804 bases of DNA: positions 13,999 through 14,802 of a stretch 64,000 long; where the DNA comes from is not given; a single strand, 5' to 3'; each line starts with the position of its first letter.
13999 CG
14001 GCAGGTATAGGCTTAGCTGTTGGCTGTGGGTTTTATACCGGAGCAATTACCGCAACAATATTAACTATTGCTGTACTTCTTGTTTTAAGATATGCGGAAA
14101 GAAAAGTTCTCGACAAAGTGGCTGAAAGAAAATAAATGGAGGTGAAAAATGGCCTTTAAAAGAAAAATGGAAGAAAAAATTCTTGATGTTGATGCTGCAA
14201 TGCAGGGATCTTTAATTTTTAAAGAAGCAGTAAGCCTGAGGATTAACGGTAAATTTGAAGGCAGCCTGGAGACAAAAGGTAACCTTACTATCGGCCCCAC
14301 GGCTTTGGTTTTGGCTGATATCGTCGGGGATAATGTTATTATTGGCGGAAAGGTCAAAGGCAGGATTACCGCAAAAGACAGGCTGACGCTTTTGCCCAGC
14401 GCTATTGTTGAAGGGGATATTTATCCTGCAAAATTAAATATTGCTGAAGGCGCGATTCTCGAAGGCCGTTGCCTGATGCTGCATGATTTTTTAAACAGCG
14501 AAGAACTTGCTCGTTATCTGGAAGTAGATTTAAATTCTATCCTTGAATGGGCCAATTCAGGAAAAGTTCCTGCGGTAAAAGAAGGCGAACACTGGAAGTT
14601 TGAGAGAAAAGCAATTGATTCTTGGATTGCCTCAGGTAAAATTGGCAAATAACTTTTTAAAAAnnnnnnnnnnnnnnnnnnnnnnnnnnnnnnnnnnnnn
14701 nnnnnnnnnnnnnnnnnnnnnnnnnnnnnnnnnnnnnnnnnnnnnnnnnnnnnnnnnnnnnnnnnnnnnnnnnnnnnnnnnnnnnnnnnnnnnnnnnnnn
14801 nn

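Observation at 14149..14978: Bactofilin fused to an excisionase-type HTH, next to a membrane-anchored HTH protein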

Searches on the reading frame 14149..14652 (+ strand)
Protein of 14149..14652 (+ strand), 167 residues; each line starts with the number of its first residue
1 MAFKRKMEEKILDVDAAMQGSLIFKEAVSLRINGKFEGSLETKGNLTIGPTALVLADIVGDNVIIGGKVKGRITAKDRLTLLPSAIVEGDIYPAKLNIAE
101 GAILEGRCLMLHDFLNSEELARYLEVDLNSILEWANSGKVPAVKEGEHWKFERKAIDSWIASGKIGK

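Call 3: search_protein_families(library=pfam, proteins=[window:14149-14652:+], max_evalue=0.1)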
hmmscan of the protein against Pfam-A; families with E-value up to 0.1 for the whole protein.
window:14149-14652:+ (167 aa): 3 families
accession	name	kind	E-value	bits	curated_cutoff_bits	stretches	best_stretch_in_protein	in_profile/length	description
PF04519.19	Bactofilin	-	2.8e-23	82.4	27.9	1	11-108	2-97/98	Polymer-forming cytoskeletal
PF12728.13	HTH_17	-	1.1e-11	45.3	27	1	114-163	1-50/51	Helix-turn-helix domain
PF21305.2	type_II_gspD_N0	-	0.093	13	27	0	54-75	14-35/71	GspD-like, N0 domain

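Call 4: search_protein_families(library=ncbifam, proteins=[window:14149-14652:+], max_evalue=0.1)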
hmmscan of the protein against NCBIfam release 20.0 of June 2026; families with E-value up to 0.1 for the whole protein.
window:14149-14652:+ (167 aa): 3 families
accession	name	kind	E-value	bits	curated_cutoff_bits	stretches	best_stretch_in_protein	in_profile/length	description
NF047737.1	antiphage_MADS1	equivalog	9.7e-11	41.7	80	1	117-160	6-49/49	methylation-associated defense system helix-turn-helix domain-containing protein MAD1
TIGR01764.1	excise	domain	4.1e-08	33.5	28.8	1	118-161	5-48/49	excisionase family DNA-binding protein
NF033787.1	HTH_BldC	subfamily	0.0075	16.1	77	1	114-156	2-45/49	BldC family transcriptional regulator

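Call 5: find_homologous_proteins(query=window:14149-14652:+, max_evalue=0.00001)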
Query window:14149-14652:+ (167 aa): 1471 proteins with E <= 0.00001 among 1541 candidates; the best 120 are listed.
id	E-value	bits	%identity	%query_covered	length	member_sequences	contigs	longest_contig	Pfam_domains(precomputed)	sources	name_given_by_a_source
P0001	2.1e-102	358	100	100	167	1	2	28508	PF12728.14,PF04519.20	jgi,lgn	jgi:excisionase family DNA binding protein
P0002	1.4e-99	348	96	100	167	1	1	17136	PF12728.14,PF04519.20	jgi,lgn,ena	-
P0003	3.3e-98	344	100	96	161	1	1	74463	PF12728.14,PF04519.20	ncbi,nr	ncbi:MAG: polymer-forming cytoskeletal protein [Candidatus Omnitrophica bacterium]|nr:polymer-formin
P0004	1.3e-93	329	90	100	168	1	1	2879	PF12728.14,PF04519.20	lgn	-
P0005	1.4e-92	326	89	100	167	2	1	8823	PF12728.14,PF04519.20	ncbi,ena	-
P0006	6.9e-92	323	89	100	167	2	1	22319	PF12728.14,PF04519.20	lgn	-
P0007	1.3e-91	322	88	100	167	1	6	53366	PF12728.14,PF04519.20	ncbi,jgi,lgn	ncbi:MAG: polymer-forming cytoskeletal protein [Candidatus Omnitrophota bacterium]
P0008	1.1e-90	319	88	100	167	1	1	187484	PF12728.14,PF04519.20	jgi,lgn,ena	-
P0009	2.4e-90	318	86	100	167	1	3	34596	PF12728.14,PF04519.20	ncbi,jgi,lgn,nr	ncbi:MAG: polymer-forming cytoskeletal protein [Candidatus Omnitrophica bacterium]|nr:polymer-formin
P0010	2.5e-90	318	87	100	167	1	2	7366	PF12728.14,PF04519.20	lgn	-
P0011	4.4e-90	317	86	100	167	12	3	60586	PF12728.14,PF04519.20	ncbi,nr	ncbi:MAG: polymer-forming cytoskeletal protein [Candidatus Omnitrophica bacterium]|nr:polymer-formin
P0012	4.9e-90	317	83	100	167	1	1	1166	PF12728.14,PF04519.20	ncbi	-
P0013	6.8e-90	317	84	100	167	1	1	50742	PF12728.14,PF04519.20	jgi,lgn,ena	-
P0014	8.0e-90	317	84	100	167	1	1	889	PF12728.14,PF04519.20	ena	-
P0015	9.3e-90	316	85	100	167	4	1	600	PF12728.14,PF04519.20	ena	-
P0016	1.0e-89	316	86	100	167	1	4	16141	PF12728.14,PF04519.20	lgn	-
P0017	1.1e-89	316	84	100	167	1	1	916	PF12728.14,PF04519.20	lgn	-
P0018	1.2e-89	316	85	100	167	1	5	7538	PF12728.14,PF04519.20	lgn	-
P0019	1.4e-89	316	84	100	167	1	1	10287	PF12728.14,PF04519.20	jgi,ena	-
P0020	1.7e-89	315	85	100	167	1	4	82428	PF12728.14,PF04519.20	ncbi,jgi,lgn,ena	ncbi:MAG: polymer-forming cytoskeletal protein [Candidatus Omnitrophota bacterium]|jgi:excisionase f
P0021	1.8e-89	315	83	100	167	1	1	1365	PF12728.14,PF04519.20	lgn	-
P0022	4.5e-89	314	84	100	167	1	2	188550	PF12728.14,PF04519.20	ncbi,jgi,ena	ncbi:MAG: polymer-forming cytoskeletal protein [Candidatus Omnitrophota bacterium]|jgi:excisionase f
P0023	5.3e-89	314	83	100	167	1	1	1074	PF12728.14,PF04519.20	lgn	-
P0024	5.8e-89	314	84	100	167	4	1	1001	PF12728.14,PF04519.20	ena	-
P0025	6.3e-89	314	83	100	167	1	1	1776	PF12728.14,PF04519.20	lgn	-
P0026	6.4e-89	314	84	100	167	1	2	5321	PF12728.14,PF04519.20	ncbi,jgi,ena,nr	ncbi:MAG: polymer-forming cytoskeletal protein [Candidatus Omnitrophica bacterium]|jgi:excisionase f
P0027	7.3e-89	313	84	100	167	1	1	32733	PF12728.14,PF04519.20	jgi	jgi:excisionase family DNA binding protein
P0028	8.4e-89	313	83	100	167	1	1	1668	PF12728.14,PF04519.20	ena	-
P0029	8.7e-89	313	84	100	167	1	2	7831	PF12728.14,PF04519.20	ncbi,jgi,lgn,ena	-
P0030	8.9e-89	313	84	100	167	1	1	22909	PF12728.14,PF04519.20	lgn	-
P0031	8.9e-89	313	84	100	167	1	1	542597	PF12728.14,PF04519.20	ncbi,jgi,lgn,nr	ncbi:MAG: polymer-forming cytoskeletal protein [Candidatus Omnitrophica bacterium]|jgi:excisionase f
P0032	9.2e-89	313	83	100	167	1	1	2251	PF12728.14,PF04519.20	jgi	jgi:excisionase family DNA binding protein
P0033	9.3e-89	313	84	100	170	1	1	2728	PF12728.14,PF04519.20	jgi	-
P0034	1.0e-88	313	84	99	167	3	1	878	PF12728.14,PF04519.20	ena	-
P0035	1.0e-88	313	85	100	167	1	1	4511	PF12728.14,PF04519.20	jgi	jgi:excisionase family DNA binding protein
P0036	1.1e-88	313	85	100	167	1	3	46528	PF12728.14,PF04519.20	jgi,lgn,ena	-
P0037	1.2e-88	313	82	100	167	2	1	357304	PF12728.14,PF04519.20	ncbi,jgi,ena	ncbi:MAG: polymer-forming cytoskeletal protein [Candidatus Omnitrophota bacterium]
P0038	1.7e-88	312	83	100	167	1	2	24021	PF12728.14,PF04519.20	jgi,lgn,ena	-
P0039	1.7e-88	312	82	100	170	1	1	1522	PF12728.14,PF04519.20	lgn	-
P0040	2.1e-88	312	84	100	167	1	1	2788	PF12728.14,PF04519.20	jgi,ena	-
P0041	2.2e-88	312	83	100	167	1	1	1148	PF12728.14,PF04519.20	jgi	jgi:excisionase family DNA binding protein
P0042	3.1e-88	311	81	100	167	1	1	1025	PF12728.14,PF04519.20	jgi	-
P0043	3.8e-88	311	84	100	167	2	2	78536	PF12728.14,PF04519.20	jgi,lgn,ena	jgi:cytoskeletal protein CcmA (bactofilin family)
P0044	4.2e-88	311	84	100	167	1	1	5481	PF12728.14,PF04519.20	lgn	-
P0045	4.4e-88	311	84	99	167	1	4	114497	PF12728.14,PF04519.20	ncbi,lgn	-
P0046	4.4e-88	311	82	100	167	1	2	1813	PF12728.14,PF04519.20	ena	-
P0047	5.0e-88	311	83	100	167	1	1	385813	PF12728.14,PF04519.20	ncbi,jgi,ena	ncbi:MAG: polymer-forming cytoskeletal protein [Candidatus Omnitrophota bacterium]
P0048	5.0e-88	311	83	100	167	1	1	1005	PF12728.14,PF04519.20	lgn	-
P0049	5.1e-88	311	81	100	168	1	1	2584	PF12728.14,PF04519.20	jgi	jgi:excisionase family DNA binding protein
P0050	5.3e-88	311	83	100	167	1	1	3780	PF12728.14,PF04519.20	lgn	-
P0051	5.4e-88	311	83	100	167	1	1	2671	PF12728.14,PF04519.20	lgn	-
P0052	5.8e-88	311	82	100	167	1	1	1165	PF12728.14,PF04519.20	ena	-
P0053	6.0e-88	310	80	100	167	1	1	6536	PF12728.14,PF04519.20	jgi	-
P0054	6.4e-88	310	82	100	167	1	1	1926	PF12728.14,PF04519.20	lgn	-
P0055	7.9e-88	310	82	100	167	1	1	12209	PF12728.14,PF04519.20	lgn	-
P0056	8.1e-88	310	81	100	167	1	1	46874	PF12728.14,PF04519.20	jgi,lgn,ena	-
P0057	8.3e-88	310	81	100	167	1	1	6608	PF12728.14,PF04519.20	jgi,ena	-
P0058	8.3e-88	310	83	100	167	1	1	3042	PF12728.14,PF04519.20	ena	-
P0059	9.8e-88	310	83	100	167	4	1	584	PF12728.14,PF04519.20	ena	-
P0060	1.1e-87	310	84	100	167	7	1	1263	PF12728.14,PF04519.20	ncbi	-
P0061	1.3e-87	309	83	99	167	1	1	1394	PF12728.14,PF04519.20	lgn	-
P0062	1.3e-87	309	83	99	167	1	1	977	PF12728.14,PF04519.20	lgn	-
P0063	1.5e-87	309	80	100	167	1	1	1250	PF12728.14,PF04519.20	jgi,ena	-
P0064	1.6e-87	309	83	99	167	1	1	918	PF12728.14,PF04519.20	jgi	-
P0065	1.7e-87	309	81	100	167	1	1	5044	PF12728.14,PF04519.20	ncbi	-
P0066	1.7e-87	309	82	100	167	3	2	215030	PF12728.14,PF04519.20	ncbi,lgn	-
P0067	1.9e-87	309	83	100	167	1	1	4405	PF12728.14,PF04519.20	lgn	-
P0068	2.0e-87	309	81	99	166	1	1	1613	PF12728.14,PF04519.20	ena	-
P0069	2.2e-87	309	81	100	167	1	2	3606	PF12728.14,PF04519.20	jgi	jgi:excisionase family DNA binding protein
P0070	2.3e-87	309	79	100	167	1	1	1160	PF12728.14,PF04519.20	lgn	-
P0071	2.4e-87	309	81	100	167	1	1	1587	PF12728.14,PF04519.20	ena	-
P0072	2.5e-87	309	81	100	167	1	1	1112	PF12728.14,PF04519.20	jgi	jgi:excisionase family DNA binding protein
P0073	2.5e-87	308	82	99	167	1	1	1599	PF12728.14,PF04519.20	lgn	-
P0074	2.8e-87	308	84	100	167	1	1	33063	PF12728.14,PF04519.20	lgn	-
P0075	3.0e-87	308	82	99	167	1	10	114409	PF12728.14,PF04519.20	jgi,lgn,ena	jgi:excisionase family DNA binding protein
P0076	3.0e-87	308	81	100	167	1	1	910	PF12728.14,PF04519.20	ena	-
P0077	3.1e-87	308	80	100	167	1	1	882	PF12728.14,PF04519.20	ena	-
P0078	3.2e-87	308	82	100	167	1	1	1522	PF12728.14,PF04519.20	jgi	jgi:excisionase family DNA binding protein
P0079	3.6e-87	308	82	99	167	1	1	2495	PF12728.14,PF04519.20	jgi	-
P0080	3.7e-87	308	81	100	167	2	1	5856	PF12728.14,PF04519.20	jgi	jgi:excisionase family DNA binding protein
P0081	3.8e-87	308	81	100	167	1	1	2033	PF12728.14,PF04519.20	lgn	-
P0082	3.8e-87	308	81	100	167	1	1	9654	PF12728.14,PF04519.20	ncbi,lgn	-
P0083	3.9e-87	308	83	100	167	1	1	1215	PF12728.14,PF04519.20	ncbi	-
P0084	4.1e-87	308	80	100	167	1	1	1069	PF12728.14,PF04519.20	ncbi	-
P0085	4.3e-87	308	83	100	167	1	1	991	PF12728.14,PF04519.20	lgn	-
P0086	4.4e-87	308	81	99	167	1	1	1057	PF12728.14,PF04519.20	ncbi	-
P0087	4.7e-87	308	83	100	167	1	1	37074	PF12728.14,PF04519.20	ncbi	-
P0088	4.9e-87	308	81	100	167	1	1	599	PF12728.14,PF04519.20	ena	-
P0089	5.1e-87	307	82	99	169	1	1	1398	PF12728.14,PF04519.20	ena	-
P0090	5.2e-87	307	81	99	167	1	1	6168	PF12728.14,PF04519.20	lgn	-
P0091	5.3e-87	307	83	100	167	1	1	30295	PF12728.14,PF04519.20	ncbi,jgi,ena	ncbi:MAG: polymer-forming cytoskeletal protein [Candidatus Omnitrophota bacterium]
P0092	5.3e-87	307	82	99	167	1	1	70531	PF12728.14,PF04519.20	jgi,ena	jgi:excisionase family DNA binding protein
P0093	6.1e-87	307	83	100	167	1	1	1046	PF12728.14,PF04519.20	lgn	-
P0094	6.3e-87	307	83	100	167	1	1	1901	PF12728.14,PF04519.20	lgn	-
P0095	6.6e-87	307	83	100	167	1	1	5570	PF12728.14,PF04519.20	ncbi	-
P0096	7.0e-87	307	81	100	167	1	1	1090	PF12728.14,PF04519.20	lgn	-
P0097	7.2e-87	307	81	100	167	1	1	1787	PF12728.14,PF04519.20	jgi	jgi:excisionase family DNA binding protein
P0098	7.4e-87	307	82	99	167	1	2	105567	PF12728.14,PF04519.20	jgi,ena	-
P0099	7.7e-87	307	81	100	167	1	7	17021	PF12728.14,PF04519.20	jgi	jgi:excisionase family DNA binding protein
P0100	7.7e-87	307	83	99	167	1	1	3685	PF12728.14,PF04519.20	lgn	-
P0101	7.8e-87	307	81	100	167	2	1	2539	PF12728.14,PF04519.20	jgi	-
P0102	8.0e-87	307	83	100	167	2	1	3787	PF12728.14,PF04519.20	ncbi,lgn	-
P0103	8.8e-87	307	81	100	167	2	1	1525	PF12728.14,PF04519.20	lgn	-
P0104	9.3e-87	307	80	100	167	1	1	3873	PF12728.14,PF04519.20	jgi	jgi:excisionase family DNA binding protein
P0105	9.9e-87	307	81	100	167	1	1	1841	PF12728.14,PF04519.20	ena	-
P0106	9.9e-87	307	82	99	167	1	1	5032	PF12728.14,PF04519.20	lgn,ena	-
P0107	1.0e-86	306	83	100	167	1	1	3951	PF12728.14,PF04519.20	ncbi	-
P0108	1.1e-86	306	82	100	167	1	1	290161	PF12728.14,PF04519.20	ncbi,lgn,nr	ncbi:MAG: polymer-forming cytoskeletal protein [Candidatus Omnitrophota bacterium]|nr:polymer-formin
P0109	1.1e-86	306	81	100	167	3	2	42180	PF12728.14,PF04519.20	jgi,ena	-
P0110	1.1e-86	306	81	100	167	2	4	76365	PF12728.14,PF04519.20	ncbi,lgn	-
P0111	1.2e-86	306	82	100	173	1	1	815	PF12728.14,PF04519.20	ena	-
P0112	1.2e-86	306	80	100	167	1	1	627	PF12728.14,PF04519.20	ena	-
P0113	1.3e-86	306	82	100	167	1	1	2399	PF12728.14,PF04519.20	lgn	-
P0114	1.3e-86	306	82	100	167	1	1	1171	PF12728.14,PF04519.20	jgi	jgi:excisionase family DNA binding protein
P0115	1.3e-86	306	81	100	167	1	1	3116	PF12728.14,PF04519.20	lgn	-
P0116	1.4e-86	306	84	100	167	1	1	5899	PF12728.14,PF04519.20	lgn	-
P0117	1.5e-86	306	81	100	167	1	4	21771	PF12728.14,PF04519.20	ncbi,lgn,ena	-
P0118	1.5e-86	306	81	100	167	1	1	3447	PF12728.14,PF04519.20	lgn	-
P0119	1.5e-86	306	81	100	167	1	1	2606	PF12728.14,PF04519.20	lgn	-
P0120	1.5e-86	306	81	99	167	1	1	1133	PF12728.14,PF04519.20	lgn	-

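Call 13: find_encoding_contigs(protein=P0031, flank=8000, max_places=3)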
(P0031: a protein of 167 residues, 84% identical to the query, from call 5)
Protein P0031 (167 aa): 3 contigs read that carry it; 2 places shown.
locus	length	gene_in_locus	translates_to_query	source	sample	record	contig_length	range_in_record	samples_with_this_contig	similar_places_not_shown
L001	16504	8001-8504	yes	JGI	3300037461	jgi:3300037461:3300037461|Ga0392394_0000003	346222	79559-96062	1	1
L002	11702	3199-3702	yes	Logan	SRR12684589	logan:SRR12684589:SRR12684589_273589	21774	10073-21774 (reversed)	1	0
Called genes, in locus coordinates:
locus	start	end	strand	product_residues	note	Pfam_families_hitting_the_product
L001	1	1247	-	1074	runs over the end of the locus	-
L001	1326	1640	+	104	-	PF02686:GatC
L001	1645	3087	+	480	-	PF01425:Amidase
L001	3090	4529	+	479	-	PF02934:GatB_N, PF02637:GatB_Yqey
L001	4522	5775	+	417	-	PF22694:CtpB_N-like, PF00595:PDZ, PF13180:PDZ_2, PF17820:PDZ_6, PF03572:Peptidase_S41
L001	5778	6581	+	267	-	PF04748:Polysacc_deac_2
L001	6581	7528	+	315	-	PF00814:TsaD, PF22521:HypF_C_2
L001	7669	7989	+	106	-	PF02308:MgtC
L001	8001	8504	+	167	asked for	PF04519:Bactofilin, PF12728:HTH_17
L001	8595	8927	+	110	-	PF12728:HTH_17 (weak)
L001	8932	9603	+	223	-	PF00731:AIRC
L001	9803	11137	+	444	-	PF04060:FeS, PF03599:CdhD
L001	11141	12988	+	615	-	PF00111:Fer2 (weak), PF13510:Fer2_4 (weak), PF17650:RACo_linker, PF17651:Raco_middle, PF14574:RACo_C_ter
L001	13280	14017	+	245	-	PF00142:Fer4_NifH (weak), PF01656:CbiA, PF02374:ArsA_ATPase (weak), PF06564:CBP_BcsQ (faint), PF10609:ParA (faint), PF13614:AAA_31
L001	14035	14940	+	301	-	PF03599:CdhD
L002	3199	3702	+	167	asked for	PF04519:Bactofilin, PF12728:HTH_17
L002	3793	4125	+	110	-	PF12728:HTH_17 (weak)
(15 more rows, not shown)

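Call 15: search_solved_structures(query=window:14149-14652:+, max_evalue=1, show_alignments=5)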
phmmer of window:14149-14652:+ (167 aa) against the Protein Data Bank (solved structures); distinct sequences matched with E-value up to 1: 6.
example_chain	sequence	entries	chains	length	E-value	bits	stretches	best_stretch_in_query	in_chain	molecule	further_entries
2n3d_A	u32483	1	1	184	1.1e-06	31.7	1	11-110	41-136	Bactofilin A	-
6ria_A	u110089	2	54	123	4.3e-06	29.7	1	19-109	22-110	bactofilin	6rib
7ar9_z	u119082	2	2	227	0.013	18.3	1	35-93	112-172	CA3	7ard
9f5x_u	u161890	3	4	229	0.054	16.4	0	26-67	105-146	CAG1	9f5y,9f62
7ar9_y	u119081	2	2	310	0.28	14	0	31-103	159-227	CA2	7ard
6ama_A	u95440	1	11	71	0.83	12.5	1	112-157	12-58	Putative DNA-binding protein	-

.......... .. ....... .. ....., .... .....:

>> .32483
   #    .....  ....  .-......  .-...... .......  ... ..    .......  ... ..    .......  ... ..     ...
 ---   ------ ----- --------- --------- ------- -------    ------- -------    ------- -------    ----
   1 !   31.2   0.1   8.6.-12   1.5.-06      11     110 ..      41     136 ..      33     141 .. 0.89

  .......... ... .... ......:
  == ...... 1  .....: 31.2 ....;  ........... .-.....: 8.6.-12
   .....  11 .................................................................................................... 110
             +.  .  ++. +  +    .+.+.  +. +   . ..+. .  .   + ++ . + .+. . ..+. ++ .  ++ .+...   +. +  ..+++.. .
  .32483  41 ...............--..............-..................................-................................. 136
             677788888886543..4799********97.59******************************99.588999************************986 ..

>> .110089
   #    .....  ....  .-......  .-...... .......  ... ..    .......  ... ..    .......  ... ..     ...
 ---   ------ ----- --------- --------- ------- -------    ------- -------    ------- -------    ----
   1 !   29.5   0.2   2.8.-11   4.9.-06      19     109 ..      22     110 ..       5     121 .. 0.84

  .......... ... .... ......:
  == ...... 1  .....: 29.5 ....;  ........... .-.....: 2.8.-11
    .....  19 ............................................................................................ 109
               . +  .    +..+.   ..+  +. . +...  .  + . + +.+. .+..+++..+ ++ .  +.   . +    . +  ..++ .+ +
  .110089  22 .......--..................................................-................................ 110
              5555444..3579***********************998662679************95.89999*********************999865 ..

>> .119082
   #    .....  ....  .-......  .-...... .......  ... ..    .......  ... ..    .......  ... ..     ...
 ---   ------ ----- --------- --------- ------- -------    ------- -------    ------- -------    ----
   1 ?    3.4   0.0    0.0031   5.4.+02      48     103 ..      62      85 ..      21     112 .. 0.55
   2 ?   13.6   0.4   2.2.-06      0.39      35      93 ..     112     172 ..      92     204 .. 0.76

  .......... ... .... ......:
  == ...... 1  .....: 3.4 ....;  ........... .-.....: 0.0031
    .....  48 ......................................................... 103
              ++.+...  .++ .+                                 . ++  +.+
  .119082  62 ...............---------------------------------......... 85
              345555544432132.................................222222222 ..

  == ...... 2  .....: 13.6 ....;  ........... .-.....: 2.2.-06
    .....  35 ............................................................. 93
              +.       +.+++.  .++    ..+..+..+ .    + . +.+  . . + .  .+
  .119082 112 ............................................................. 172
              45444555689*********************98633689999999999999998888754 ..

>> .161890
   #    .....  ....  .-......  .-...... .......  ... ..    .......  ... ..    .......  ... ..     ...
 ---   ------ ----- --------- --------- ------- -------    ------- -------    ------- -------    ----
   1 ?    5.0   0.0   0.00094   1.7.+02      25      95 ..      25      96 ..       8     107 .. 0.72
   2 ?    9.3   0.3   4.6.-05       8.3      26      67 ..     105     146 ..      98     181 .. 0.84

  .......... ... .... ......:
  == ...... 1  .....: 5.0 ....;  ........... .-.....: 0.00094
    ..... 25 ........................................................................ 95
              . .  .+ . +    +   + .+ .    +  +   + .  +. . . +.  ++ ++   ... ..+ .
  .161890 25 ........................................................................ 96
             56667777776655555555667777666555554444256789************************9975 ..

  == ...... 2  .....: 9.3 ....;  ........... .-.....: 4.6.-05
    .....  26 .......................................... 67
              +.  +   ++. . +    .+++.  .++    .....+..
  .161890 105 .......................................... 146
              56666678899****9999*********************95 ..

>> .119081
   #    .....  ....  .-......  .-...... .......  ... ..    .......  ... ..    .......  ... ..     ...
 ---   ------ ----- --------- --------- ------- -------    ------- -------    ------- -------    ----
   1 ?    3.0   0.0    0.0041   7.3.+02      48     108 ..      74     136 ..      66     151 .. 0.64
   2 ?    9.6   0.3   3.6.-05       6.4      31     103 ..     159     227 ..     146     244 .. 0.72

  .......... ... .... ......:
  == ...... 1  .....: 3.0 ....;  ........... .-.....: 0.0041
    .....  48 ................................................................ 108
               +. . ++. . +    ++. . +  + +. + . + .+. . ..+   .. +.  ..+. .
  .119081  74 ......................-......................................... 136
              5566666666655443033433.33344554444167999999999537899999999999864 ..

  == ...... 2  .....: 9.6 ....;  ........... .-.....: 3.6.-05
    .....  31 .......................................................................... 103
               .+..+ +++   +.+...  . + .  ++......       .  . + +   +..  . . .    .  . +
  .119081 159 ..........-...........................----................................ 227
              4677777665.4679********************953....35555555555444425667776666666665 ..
